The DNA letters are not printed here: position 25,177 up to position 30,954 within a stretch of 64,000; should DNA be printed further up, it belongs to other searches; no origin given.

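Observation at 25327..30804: Architecture of the giant protein: about 1250-aa unassigned N-region, one AAA+ module, about 350-aa unassigned C-region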

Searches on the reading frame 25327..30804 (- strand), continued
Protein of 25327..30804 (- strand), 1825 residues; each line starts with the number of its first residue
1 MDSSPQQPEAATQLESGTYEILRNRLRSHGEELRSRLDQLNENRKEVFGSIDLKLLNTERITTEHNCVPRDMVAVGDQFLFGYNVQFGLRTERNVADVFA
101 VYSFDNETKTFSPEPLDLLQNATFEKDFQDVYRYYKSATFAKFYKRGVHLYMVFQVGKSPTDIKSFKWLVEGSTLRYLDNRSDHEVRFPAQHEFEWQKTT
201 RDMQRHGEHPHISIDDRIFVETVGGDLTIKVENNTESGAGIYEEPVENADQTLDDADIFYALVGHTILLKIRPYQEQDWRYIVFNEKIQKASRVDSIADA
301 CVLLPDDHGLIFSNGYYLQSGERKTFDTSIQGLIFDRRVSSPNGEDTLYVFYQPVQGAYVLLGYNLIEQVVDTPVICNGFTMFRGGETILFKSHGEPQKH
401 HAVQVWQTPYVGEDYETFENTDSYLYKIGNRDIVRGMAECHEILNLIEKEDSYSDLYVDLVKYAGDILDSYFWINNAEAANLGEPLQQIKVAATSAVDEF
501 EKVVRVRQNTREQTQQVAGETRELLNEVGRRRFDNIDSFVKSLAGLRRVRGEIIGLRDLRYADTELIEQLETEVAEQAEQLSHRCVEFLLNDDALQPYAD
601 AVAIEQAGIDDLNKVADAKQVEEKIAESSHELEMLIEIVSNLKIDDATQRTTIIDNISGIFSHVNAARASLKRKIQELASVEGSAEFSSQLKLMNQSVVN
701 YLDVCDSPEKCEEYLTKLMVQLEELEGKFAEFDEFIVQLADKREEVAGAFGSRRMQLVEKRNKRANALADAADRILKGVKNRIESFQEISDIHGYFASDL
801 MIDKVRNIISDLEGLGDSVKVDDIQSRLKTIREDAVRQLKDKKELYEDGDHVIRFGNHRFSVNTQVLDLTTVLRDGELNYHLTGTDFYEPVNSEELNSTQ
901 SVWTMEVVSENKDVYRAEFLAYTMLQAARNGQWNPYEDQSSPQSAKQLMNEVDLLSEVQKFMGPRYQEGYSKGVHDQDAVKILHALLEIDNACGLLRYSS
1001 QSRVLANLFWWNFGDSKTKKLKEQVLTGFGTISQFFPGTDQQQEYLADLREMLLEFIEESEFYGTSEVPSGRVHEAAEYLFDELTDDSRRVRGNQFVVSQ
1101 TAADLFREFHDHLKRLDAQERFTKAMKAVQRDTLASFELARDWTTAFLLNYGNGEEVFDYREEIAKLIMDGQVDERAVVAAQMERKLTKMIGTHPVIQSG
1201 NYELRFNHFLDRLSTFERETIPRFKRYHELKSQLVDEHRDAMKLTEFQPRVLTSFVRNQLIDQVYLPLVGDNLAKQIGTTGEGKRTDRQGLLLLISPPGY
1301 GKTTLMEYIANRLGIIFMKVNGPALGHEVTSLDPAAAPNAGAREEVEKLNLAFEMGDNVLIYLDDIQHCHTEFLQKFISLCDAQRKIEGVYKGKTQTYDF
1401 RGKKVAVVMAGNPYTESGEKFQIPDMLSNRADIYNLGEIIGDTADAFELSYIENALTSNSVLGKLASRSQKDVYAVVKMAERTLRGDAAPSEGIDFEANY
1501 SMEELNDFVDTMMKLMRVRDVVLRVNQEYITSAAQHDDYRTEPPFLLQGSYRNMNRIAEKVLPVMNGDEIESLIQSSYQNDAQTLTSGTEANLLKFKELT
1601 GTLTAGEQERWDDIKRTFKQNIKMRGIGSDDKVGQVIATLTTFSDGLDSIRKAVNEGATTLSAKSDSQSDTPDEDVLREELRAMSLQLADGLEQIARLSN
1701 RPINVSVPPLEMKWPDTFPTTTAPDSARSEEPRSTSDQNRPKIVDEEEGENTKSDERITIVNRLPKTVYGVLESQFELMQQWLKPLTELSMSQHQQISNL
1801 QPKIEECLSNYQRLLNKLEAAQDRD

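Call 25: find_homologous_proteins(query=L048:7887-12896:+, max_evalue=1e-10)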
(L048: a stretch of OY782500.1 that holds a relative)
Query L048:7887-12896:+ (1670 aa): 5507 proteins with E <= 1e-10 among 8000 candidates; the best 120 are listed.
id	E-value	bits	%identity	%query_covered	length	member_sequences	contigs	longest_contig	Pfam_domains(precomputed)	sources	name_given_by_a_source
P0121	0.0e+0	3737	100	100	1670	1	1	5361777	PF12458.14,PF00004.36,PF13401.13,PF25472.2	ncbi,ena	-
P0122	0.0e+0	3213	86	100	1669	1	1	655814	PF12458.14,PF00004.36,PF13401.13,PF07728.21,PF25472.2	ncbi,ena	-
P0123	0.0e+0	2554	69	98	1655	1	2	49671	PF12458.14,PF00004.36,PF13401.13,PF25472.2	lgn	-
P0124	0.0e+0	2522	68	97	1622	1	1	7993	PF12458.14,PF00004.36,PF13401.13,PF07728.21,PF25472.2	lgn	-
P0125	0.0e+0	2512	68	98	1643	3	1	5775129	PF12458.14,PF00004.36,PF13401.13,PF25472.2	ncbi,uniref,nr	ncbi:DNA repair ATPase [Oceanirhabdus sp. W0125-5]|uniref:DNA repair ATPase n=1 Tax=Oceanirhabdus sp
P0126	0.0e+0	2504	67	99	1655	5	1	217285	PF12458.14,PF00004.36,PF13401.13,PF25472.2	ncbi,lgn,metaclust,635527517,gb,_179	metaclust:\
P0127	0.0e+0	2500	68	97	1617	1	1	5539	PF12458.14,PF00004.36,PF13401.13,PF07728.21,PF25472.2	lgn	-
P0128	0.0e+0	2499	67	98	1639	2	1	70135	PF12458.14,PF00004.36,PF13401.13,PF25472.2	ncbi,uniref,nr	ncbi:hypothetical protein SH1V18_43790 [Vallitalea longa]|uniref:AAA family ATPase n=1 Tax=Vallitale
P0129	0.0e+0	2498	67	99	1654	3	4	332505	PF12458.14,PF00004.36,PF13401.13,PF25472.2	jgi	jgi:hypothetical protein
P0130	0.0e+0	2497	67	98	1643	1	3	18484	PF12458.14,PF00004.36,PF13401.13,PF25472.2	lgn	-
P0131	0.0e+0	2493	67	98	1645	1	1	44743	PF12458.14,PF00004.36,PF13401.13,PF25472.2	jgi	jgi:hypothetical protein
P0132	0.0e+0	2491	67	98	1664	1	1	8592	PF12458.14,PF00004.36,PF13401.13,PF25472.2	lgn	-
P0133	0.0e+0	2488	67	98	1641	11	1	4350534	PF12458.14,PF00004.36,PF13401.13,PF25472.2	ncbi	-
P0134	0.0e+0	2487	67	97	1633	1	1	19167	PF12458.14,PF00004.36,PF13401.13,PF25472.2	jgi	jgi:hypothetical protein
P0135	0.0e+0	2486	67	97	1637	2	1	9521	PF12458.14,PF00004.36,PF13401.13,PF25472.2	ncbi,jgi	-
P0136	0.0e+0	2482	67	99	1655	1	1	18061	PF12458.14,PF00004.36,PF25472.2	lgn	-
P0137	0.0e+0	2478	67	98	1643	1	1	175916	PF12458.14,PF00004.36,PF13401.13,PF25472.2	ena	-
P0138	0.0e+0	2478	67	97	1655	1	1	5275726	PF12458.14,PF00004.36,PF25472.2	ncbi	-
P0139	0.0e+0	2475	67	98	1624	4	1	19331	PF12458.14,PF00004.36,PF13401.13,PF07728.21,PF25472.2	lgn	-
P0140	0.0e+0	2473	67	98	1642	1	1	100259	PF16533.11,PF12458.14,PF00004.36,PF13401.13,PF07728.21,PF25472.2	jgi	jgi:hypothetical protein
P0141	0.0e+0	2472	67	98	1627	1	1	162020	PF12458.14,PF00004.36,PF13401.13,PF07728.21,PF25472.2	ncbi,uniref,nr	ncbi:AAA family ATPase [Acidaminobacter sp. JC074]|uniref:DNA repair ATPase n=1 Tax=Acidaminobacter 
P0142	0.0e+0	2471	67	97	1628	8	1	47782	PF12458.14,PF00004.36,PF13401.13,PF25472.2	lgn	-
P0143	0.0e+0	2470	67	97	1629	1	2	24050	PF12458.14,PF00004.36,PF13401.13,PF25472.2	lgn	-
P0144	0.0e+0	2470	67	97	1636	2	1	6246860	PF12458.14,PF00004.36,PF13401.13,PF25472.2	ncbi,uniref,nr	ncbi:DNA repair ATPase [Vallitalea pronyensis]|uniref:DNA repair ATPase n=2 Tax=Vallitalea pronyensi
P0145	0.0e+0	2468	67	97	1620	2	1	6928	PF12458.14,PF00004.36,PF25472.2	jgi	-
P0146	0.0e+0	2463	66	97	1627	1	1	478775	PF12458.14,PF00004.36,PF13401.13,PF25472.2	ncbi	-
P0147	0.0e+0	2461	66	97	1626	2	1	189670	PF12458.14,PF00004.36,PF13401.13,PF25472.2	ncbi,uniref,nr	ncbi:DNA repair ATPase [Mobilitalea sibirica]|uniref:DNA repair ATPase n=2 Tax=Mobilitalea sibirica 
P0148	0.0e+0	2461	67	97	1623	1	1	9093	PF12458.14,PF00004.36,PF13401.13,PF25472.2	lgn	-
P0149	0.0e+0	2460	67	99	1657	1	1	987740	PF12458.14,PF00004.36,PF13401.13,PF25472.2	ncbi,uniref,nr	ncbi:DNA repair ATPase [Vallitalea okinawensis]|uniref:DNA repair ATPase n=1 Tax=Vallitalea okinawen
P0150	0.0e+0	2459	67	97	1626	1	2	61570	PF12458.14,PF00004.36,PF13401.13,PF25472.2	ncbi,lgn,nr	ncbi:MAG: DNA repair ATPase [Clostridia bacterium]|nr:DNA repair ATPase [Clostridia bacterium]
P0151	0.0e+0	2459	67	98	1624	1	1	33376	PF12458.14,PF00004.36,PF13401.13,PF07728.21,PF25472.2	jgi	-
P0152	0.0e+0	2456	66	99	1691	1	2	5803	PF12458.14,PF00004.36,PF13401.13,PF07728.21,PF25472.2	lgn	-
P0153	0.0e+0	2453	66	98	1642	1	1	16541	PF12458.14,PF00004.36,PF13401.13,PF25472.2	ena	-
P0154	0.0e+0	2453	66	98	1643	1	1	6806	PF12458.14,PF00004.36,PF13401.13,PF25472.2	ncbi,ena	-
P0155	0.0e+0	2450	66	98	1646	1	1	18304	PF12458.14,PF00004.36,PF13401.13,PF25472.2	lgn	-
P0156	0.0e+0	2448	66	98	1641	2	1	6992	PF12458.14,PF00004.36,PF13401.13,PF07728.21,PF25472.2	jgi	jgi:hypothetical protein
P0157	0.0e+0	2448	67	98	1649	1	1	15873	PF12458.14,PF00004.36,PF13401.13,PF07728.21,PF25472.2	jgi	jgi:DNA polymerase III delta prime subunit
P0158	0.0e+0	2444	65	99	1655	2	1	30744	PF12458.14,PF00004.36,PF13401.13,PF25472.2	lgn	-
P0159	0.0e+0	2443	66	98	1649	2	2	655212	PF12458.14,PF00004.36,PF13401.13,PF07728.21,PF25472.2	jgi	jgi:hypothetical protein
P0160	0.0e+0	2442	66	98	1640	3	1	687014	PF12458.14,PF00004.36,PF13401.13,PF07728.21,PF25472.2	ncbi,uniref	ncbi:DNA repair ATPase [Clostridium sp.]|uniref:DNA repair ATPase n=1 Tax=Clostridium sp. TaxID=1506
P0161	0.0e+0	2440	65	99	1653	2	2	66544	PF12458.14,PF00004.36,PF13401.13,PF07728.21,PF25472.2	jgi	jgi:hypothetical protein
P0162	0.0e+0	2437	66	98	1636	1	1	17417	PF12458.14,PF00004.36,PF13401.13,PF25472.2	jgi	jgi:hypothetical protein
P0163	0.0e+0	2436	66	97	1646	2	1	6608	PF12458.14,PF00004.36,PF13401.13,PF07728.21,PF25472.2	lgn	-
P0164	0.0e+0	2436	65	97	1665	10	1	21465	PF12458.14,PF00004.36,PF13401.13,PF07728.21,PF25472.2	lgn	-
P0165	0.0e+0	2434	65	99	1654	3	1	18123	PF12458.14,PF00004.36,PF13401.13,PF07728.21,PF25472.2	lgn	-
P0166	0.0e+0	2429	66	97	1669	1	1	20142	PF12458.14,PF00004.36,PF13401.13,PF25472.2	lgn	-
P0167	0.0e+0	2425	65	99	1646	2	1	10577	PF12458.14,PF00004.36,PF13401.13,PF07728.21,PF25472.2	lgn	-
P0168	0.0e+0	2424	66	97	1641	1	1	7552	PF12458.14,PF00004.36,PF07728.21,PF25472.2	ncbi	-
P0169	0.0e+0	2423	65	98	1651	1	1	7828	PF12458.14,PF00004.36,PF25472.2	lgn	-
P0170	0.0e+0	2418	65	98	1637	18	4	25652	PF16533.11,PF12458.14,PF00004.36,PF13401.13,PF25472.2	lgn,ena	-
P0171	0.0e+0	2414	66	98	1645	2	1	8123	PF12458.14,PF00004.36,PF13401.13,PF07728.21,PF25472.2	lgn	-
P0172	0.0e+0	2411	65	98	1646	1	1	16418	PF12458.14,PF00004.36,PF25472.2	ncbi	ncbi:MAG: DNA repair ATPase [Clostridium sp.]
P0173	0.0e+0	2410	65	98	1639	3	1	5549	PF12458.14,PF00004.36,PF25472.2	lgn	-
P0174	0.0e+0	2410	65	97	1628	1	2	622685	PF12458.14,PF00004.36,PF13401.13,PF25472.2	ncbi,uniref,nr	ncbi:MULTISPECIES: DNA repair ATPase [unclassified Fusibacter]|uniref:DNA repair ATPase n=1 Tax=uncl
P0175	0.0e+0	2409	65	97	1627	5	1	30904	PF12458.14,PF00004.36,PF13401.13,PF25472.2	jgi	jgi:hypothetical protein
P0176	0.0e+0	2406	65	97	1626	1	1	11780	PF12458.14,PF00004.36,PF13401.13,PF25472.2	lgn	-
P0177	0.0e+0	2405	65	97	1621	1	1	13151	PF12458.14,PF00004.36,PF13401.13,PF25472.2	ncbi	-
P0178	0.0e+0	2403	65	97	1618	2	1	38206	PF12458.14,PF00004.36,PF13401.13,PF25472.2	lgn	-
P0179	0.0e+0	2399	65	97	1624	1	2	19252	PF12458.14,PF00004.36,PF13401.13,PF07728.21,PF25472.2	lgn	-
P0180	0.0e+0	2395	65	98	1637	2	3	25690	PF12458.14,PF00004.36,PF13401.13,PF07728.21,PF25472.2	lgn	-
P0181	0.0e+0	2391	65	98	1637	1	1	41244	PF12458.14,PF00004.36,PF13401.13,PF07728.21,PF25472.2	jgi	jgi:hypothetical protein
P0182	0.0e+0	2382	64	98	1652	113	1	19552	PF12458.14,PF00004.36,PF13401.13,PF25472.2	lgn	-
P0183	0.0e+0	2376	64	98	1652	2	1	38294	PF12458.14,PF00004.36,PF13401.13,PF25472.2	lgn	-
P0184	0.0e+0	2373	64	98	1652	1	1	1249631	PF12458.14,PF00004.36,PF13401.13,PF25472.2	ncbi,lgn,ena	-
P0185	0.0e+0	2371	64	98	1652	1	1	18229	PF12458.14,PF00004.36,PF13401.13,PF25472.2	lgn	-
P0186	0.0e+0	2370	64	98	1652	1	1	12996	PF12458.14,PF00004.36,PF13401.13,PF25472.2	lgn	-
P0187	0.0e+0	2370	64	97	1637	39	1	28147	PF12458.14,PF00004.36,PF13401.13,PF07728.21,PF25472.2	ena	-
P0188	0.0e+0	2367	64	98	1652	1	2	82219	PF12458.14,PF00004.36,PF13401.13,PF25472.2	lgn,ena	-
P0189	0.0e+0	2366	64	98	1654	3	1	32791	PF12458.14,PF00004.36,PF25472.2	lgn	-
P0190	0.0e+0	2365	64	98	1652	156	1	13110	PF12458.14,PF00004.36,PF13401.13,PF25472.2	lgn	-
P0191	0.0e+0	2362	64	98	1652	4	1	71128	PF12458.14,PF00004.36,PF13401.13,PF25472.2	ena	-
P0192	0.0e+0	2359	64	97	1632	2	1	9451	PF12458.14,PF00004.36,PF13401.13,PF25472.2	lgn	-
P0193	0.0e+0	2357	63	98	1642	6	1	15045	PF12458.14,PF00004.36,PF13401.13,PF07728.21,PF25472.2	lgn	-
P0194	0.0e+0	2356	63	99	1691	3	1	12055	PF12458.14,PF00004.36,PF13401.13,PF07728.21,PF25472.2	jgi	-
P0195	0.0e+0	2353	63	98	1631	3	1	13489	PF12458.14,PF00004.36,PF25472.2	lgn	-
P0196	0.0e+0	2352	63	98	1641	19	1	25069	PF12458.14,PF00004.36,PF13401.13,PF25472.2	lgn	-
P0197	0.0e+0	2352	64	97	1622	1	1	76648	PF12458.14,PF00004.36,PF13401.13,PF25472.2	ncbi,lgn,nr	ncbi:MAG: DNA repair ATPase [Clostridia bacterium]|nr:DNA repair ATPase [Clostridia bacterium]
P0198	0.0e+0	2350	63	98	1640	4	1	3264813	PF12458.14,PF00004.36,PF25472.2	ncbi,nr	ncbi:DNA repair ATPase [Clostridium taeniosporum]|nr:DNA repair ATPase [Clostridium taeniosporum]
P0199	0.0e+0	2347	63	98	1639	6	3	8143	PF12458.14,PF00004.36,PF13401.13,PF25472.2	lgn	-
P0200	0.0e+0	2338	64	98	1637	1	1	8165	PF12458.14,PF00004.36,PF13401.13,PF25472.2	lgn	-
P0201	0.0e+0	2338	63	98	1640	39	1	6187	PF12458.14,PF00004.36,PF13401.13,PF25472.2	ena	-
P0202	0.0e+0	2334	63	98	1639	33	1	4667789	PF12458.14,PF00004.36,PF13401.13,PF25472.2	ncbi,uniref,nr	ncbi:DNA repair ATPase [Clostridium intestinale]|uniref:AAA ATPase n=1 Tax=Clostridium intestinale U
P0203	0.0e+0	2327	65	95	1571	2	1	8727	PF12458.14,PF00004.36,PF13401.13,PF25472.2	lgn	-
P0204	0.0e+0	2324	63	97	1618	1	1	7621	PF12458.14,PF00004.36,PF25472.2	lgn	-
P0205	0.0e+0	2321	63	98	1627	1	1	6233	PF12458.14,PF00004.36,PF13401.13,PF07728.21,PF25472.2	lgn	-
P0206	0.0e+0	2320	63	98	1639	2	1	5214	PF12458.14,PF00004.36,PF25472.2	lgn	-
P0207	0.0e+0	2313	62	97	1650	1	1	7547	PF12458.14,PF00004.36,PF25472.2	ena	-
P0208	0.0e+0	2304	63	97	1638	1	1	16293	PF12458.14,PF00004.36,PF25472.2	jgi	jgi:hypothetical protein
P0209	0.0e+0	2301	62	98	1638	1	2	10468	PF12458.14,PF00004.36,PF13401.13,PF25472.2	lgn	-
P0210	0.0e+0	2300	63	97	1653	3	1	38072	PF12458.14,PF00004.36,PF25472.2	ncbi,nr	ncbi:MAG: AAA family ATPase [Lachnospiraceae bacterium]|nr:AAA family ATPase [Lachnospiraceae bacter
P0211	0.0e+0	2297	62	98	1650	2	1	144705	PF12458.14,PF00004.36,PF25472.2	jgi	-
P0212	0.0e+0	2281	62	98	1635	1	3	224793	PF12458.14,PF00004.36,PF13401.13,PF07728.21,PF25472.2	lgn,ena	-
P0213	0.0e+0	2277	62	97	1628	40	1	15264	PF12458.14,PF00004.36,PF25472.2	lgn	-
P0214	0.0e+0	2255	62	97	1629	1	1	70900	PF12458.14,PF00004.36,PF13401.13,PF07728.21,PF25472.2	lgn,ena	-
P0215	0.0e+0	2248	62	97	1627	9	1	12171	PF12458.14,PF00004.36,PF13401.13,PF25472.2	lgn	-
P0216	0.0e+0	2245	62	97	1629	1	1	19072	PF12458.14,PF00004.36,PF13401.13,PF25472.2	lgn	-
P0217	0.0e+0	2229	60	98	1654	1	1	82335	PF12458.14,PF00004.36,PF07728.21,PF25472.2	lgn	-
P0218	0.0e+0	2208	60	98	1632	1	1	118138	PF12458.14,PF00004.36,PF25472.2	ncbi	ncbi:MAG: DNA repair ATPase [Clostridium sp.]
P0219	0.0e+0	2208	60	98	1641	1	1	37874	PF12458.14,PF00004.36,PF13401.13,PF07728.21,PF25472.2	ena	-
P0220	0.0e+0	2206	59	98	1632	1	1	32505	PF12458.14,PF00004.36,PF25472.2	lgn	-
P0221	0.0e+0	2203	59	98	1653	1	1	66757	PF12458.14,PF00004.36,PF25472.2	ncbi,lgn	ncbi:MAG: DNA repair ATPase [Bacillota bacterium]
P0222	0.0e+0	2191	59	97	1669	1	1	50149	PF12458.14,PF00004.36,PF25472.2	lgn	-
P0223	0.0e+0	2190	59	98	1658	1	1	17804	PF12458.14,PF00004.36,PF07728.21,PF25472.2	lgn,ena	-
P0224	0.0e+0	2189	59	98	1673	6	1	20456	PF12458.14,PF00004.36,PF25472.2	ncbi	-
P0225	0.0e+0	2185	59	98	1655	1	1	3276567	PF12458.14,PF00004.36,PF05496.19,PF25472.2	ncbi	ncbi:UNVERIFIED_CONTAM: Holliday junction resolvasome, helicase subunit [Acetivibrio alkalicellulosi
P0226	0.0e+0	2182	59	97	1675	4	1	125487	PF12458.14,PF00004.36,PF13401.13,PF05496.19,PF25472.2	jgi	-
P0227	0.0e+0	2174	58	98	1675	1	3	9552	PF12458.14,PF00004.36,PF13401.13,PF25472.2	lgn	-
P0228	0.0e+0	2172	59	97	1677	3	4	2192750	PF12458.14,PF00004.36,PF13401.13,PF07728.21,PF25472.2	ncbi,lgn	-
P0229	0.0e+0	2171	58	98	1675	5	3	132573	PF12458.14,PF00004.36,PF13401.13,PF07728.21,PF25472.2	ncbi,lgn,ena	-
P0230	0.0e+0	2168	59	98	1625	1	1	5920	PF12458.14,PF00004.36,PF25472.2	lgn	-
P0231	0.0e+0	2167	59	98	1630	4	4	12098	PF12458.14,PF00004.36,PF13401.13,PF07728.21,PF25472.2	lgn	-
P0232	0.0e+0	2166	58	98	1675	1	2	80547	PF12458.14,PF00004.36,PF13401.13,PF07728.21,PF25472.2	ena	-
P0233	0.0e+0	2157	60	97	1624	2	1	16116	PF12458.14,PF00004.36,PF13401.13,PF25472.2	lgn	-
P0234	0.0e+0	2150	58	97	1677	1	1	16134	PF12458.14,PF00004.36,PF13401.13,PF07728.21,PF25472.2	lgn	-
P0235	0.0e+0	2148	58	97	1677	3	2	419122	PF12458.14,PF00004.36,PF13401.13,PF05496.19,PF07728.21,PF25472.2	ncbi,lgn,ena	-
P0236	0.0e+0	2146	58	98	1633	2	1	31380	PF12458.14,PF00004.36,PF13401.13,PF25472.2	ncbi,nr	ncbi:MAG: AAA family ATPase [Clostridiales bacterium GWB2_37_7]|nr:MAG: AAA family ATPase [Clostridi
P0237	0.0e+0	2144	58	97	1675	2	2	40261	PF12458.14,PF00004.36,PF13401.13,PF07728.21,PF25472.2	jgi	-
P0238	0.0e+0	2144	57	98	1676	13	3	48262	PF12458.14,PF00004.36,PF13401.13,PF07728.21,PF25472.2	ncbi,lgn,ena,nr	ncbi:MAG: AAA family ATPase [Clostridiaceae bacterium]|nr:AAA family ATPase [Clostridiaceae bacteriu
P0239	0.0e+0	2144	57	97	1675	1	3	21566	PF12458.14,PF00004.36,PF13401.13,PF05496.19,PF25472.2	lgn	-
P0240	0.0e+0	2142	57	98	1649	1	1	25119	PF12458.14,PF00004.36,PF25472.2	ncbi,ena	-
